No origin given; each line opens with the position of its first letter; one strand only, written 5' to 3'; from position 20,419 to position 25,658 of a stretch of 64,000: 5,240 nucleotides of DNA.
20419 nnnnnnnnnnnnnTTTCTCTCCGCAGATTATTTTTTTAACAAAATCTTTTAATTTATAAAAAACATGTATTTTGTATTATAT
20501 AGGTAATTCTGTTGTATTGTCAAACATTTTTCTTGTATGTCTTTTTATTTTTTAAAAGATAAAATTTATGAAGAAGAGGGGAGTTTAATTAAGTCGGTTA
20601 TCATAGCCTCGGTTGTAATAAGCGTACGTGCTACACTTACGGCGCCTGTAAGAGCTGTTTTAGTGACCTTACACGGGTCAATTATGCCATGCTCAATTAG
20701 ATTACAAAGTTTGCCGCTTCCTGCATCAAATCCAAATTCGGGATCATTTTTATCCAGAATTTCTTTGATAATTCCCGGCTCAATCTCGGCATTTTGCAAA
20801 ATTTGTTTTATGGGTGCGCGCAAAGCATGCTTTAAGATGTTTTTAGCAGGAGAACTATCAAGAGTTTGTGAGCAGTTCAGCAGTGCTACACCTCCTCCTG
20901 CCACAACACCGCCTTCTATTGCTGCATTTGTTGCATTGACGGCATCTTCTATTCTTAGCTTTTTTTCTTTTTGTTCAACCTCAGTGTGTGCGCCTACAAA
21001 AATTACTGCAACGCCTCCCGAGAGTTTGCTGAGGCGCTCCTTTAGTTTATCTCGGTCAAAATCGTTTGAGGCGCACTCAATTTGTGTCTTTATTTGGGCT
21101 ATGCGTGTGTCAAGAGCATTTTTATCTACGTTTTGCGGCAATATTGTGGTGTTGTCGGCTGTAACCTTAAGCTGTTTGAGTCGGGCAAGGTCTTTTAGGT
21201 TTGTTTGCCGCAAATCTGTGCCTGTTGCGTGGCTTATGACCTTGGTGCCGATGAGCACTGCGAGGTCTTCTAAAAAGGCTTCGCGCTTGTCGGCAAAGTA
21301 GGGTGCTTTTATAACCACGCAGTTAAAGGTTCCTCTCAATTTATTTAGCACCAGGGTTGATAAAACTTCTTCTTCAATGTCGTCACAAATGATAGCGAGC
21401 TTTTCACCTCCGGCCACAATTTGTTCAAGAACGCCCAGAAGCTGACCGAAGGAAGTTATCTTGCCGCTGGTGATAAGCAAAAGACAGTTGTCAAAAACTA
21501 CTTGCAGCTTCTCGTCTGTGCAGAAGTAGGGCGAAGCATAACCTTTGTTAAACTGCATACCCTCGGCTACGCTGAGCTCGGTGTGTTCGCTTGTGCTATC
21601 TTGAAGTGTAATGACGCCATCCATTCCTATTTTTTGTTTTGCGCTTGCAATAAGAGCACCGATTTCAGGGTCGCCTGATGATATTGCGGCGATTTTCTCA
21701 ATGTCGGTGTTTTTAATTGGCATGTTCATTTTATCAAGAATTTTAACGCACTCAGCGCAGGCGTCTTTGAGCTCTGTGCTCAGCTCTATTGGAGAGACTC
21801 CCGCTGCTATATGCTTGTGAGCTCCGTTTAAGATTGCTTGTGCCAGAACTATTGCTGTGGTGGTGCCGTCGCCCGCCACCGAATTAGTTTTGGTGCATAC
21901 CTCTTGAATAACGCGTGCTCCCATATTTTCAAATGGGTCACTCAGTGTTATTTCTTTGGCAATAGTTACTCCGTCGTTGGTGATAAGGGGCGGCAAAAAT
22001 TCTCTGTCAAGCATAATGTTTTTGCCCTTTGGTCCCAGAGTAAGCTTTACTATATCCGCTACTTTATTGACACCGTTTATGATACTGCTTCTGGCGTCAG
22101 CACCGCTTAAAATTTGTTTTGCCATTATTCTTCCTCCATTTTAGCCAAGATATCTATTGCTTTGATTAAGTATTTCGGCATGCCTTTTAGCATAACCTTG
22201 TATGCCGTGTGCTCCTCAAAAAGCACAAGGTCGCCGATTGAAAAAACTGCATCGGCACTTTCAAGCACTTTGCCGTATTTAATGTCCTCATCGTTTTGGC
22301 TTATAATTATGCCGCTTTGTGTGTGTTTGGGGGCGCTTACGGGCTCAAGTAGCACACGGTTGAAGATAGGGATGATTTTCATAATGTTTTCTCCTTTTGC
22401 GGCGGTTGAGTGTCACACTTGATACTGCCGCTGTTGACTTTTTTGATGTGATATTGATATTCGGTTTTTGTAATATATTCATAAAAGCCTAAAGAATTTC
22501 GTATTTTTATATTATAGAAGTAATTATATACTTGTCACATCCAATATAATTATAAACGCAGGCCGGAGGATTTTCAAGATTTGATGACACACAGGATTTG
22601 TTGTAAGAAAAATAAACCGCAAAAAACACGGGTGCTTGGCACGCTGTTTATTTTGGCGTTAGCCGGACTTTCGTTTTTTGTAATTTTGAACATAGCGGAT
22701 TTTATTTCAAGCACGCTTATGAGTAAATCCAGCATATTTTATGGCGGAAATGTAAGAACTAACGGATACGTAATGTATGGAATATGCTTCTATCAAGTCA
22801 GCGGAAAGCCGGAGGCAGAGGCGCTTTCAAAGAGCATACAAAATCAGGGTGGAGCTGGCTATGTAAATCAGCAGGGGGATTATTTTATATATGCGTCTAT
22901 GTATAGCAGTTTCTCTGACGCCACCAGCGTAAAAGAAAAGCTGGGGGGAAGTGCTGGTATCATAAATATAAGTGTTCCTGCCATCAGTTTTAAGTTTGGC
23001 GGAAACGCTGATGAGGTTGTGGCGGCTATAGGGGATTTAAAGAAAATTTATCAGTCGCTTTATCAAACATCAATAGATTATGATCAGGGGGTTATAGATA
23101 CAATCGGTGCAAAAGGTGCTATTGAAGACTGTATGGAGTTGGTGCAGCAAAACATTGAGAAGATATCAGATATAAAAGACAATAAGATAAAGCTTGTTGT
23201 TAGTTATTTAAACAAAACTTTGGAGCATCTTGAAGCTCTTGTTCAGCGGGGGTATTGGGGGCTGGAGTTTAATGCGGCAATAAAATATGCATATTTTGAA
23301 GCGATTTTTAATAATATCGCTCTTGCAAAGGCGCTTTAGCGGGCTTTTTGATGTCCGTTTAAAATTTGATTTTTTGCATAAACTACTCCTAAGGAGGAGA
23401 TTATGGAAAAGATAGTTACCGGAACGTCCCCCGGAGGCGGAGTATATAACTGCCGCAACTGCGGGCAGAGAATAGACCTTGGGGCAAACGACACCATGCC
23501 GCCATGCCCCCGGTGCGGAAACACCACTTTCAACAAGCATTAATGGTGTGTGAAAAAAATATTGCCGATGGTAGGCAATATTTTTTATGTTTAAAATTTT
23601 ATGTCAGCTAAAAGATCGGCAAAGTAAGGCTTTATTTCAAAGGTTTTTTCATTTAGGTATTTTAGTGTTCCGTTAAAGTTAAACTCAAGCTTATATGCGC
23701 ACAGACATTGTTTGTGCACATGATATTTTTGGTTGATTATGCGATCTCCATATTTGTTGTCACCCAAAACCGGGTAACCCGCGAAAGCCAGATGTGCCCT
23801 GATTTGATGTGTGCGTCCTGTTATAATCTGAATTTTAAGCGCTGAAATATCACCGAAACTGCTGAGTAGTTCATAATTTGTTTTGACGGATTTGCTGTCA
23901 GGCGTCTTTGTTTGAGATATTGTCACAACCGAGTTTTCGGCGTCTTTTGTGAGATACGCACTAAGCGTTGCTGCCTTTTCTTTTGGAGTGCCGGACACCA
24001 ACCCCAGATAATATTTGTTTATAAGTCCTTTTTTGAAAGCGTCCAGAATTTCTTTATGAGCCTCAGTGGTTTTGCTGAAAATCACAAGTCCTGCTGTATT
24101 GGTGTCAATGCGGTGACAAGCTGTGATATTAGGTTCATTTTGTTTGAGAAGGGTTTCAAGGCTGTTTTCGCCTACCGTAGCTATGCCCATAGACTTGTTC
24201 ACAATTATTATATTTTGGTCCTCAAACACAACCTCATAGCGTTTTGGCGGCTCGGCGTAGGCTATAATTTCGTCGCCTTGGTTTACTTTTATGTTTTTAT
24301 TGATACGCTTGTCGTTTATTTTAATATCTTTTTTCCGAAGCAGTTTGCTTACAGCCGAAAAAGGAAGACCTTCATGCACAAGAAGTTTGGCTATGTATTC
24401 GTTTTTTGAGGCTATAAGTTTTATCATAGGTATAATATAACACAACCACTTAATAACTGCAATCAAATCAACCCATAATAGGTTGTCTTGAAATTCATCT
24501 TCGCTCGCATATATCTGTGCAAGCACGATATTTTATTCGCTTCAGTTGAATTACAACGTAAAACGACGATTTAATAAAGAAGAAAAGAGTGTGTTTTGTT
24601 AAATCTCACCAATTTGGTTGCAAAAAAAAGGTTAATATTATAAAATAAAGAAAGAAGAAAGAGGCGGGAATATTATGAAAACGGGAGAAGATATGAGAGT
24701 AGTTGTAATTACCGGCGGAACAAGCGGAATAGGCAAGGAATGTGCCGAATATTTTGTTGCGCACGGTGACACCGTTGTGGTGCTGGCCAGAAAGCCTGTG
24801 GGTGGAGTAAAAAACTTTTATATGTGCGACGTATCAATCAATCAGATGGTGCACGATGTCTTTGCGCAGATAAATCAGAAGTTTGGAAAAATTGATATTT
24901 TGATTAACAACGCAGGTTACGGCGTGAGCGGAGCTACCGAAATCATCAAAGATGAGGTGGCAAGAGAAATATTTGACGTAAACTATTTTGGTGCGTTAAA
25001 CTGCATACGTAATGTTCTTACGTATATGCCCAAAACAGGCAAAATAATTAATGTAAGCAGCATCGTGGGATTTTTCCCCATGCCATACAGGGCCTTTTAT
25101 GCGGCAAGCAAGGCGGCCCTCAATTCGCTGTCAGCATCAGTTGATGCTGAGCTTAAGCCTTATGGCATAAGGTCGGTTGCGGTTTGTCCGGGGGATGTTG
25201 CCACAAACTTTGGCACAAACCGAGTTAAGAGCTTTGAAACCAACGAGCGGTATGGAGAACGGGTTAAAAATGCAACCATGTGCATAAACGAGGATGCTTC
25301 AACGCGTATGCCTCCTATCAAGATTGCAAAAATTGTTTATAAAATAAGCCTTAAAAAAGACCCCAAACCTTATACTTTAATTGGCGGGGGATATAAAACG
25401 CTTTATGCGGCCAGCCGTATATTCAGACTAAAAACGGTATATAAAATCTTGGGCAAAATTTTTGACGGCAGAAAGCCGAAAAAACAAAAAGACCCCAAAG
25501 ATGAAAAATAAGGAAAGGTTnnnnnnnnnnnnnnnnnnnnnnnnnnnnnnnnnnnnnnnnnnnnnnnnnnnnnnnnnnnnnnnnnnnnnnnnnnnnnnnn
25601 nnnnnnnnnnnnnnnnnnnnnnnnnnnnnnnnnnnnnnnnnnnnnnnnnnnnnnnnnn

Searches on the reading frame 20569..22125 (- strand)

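Call 68: search_protein_families(library=pfam, proteins=[window:20569-22125:-], max_evalue=0.0001)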
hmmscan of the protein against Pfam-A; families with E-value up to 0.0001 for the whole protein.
window:20569-22125:- (519 aa): 1 family
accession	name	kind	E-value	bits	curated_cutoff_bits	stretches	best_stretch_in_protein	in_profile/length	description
PF00118.29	Cpn60_TCP1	-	1.1e-60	206.1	34.3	1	22-510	1-487/490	TCP-1/cpn60 chaperonin family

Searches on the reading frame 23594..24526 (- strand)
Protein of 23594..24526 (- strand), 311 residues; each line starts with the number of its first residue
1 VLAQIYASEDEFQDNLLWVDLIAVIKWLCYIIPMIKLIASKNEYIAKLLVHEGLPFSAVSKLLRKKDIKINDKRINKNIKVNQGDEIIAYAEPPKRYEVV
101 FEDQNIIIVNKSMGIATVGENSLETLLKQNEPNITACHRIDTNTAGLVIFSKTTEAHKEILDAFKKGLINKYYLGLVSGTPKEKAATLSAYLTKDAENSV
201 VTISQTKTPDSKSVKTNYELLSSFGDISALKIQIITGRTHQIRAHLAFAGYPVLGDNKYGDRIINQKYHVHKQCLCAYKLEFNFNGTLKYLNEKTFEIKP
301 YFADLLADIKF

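Call 68: search_protein_families(library=pfam, proteins=[window:23594-24526:-], max_evalue=0.0001)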
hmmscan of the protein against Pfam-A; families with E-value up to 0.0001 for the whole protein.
window:23594-24526:- (311 aa): 1 family
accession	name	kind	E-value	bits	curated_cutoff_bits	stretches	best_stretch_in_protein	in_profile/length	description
PF00849.27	PseudoU_synth_2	-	3.2e-29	102.5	26.8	1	105-247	1-151/152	RNA pseudouridylate synthase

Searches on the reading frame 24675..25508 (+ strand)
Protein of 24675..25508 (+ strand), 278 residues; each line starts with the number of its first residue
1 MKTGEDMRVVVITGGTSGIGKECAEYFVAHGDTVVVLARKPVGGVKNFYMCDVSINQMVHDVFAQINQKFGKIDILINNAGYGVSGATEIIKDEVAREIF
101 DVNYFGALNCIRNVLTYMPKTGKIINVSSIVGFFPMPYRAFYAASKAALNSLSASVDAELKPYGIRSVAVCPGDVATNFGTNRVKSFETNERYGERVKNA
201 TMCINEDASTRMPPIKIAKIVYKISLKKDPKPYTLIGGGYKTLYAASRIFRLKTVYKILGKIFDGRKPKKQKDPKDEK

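Call 68: search_protein_families(library=pfam, proteins=[window:24675-25508:+], max_evalue=0.0001)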
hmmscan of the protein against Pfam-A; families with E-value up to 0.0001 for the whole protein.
window:24675-25508:+ (278 aa): 4 families
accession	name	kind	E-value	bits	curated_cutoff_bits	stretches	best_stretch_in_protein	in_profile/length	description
PF00106.31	adh_short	-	1.8e-45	155.3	26.6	1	8-183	1-190/195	short chain dehydrogenase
PF13561.12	adh_short_C2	-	4.6e-34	118.5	27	1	17-190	6-190/236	Enoyl-(Acyl carrier protein) reductase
PF08659.16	KR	-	2.1e-10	41.3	22.6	1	10-155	3-162/180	KR domain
PF01370.27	Epimerase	-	2.1e-05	24.5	20.9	1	10-159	1-159/240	NAD dependent epimerase/dehydratase family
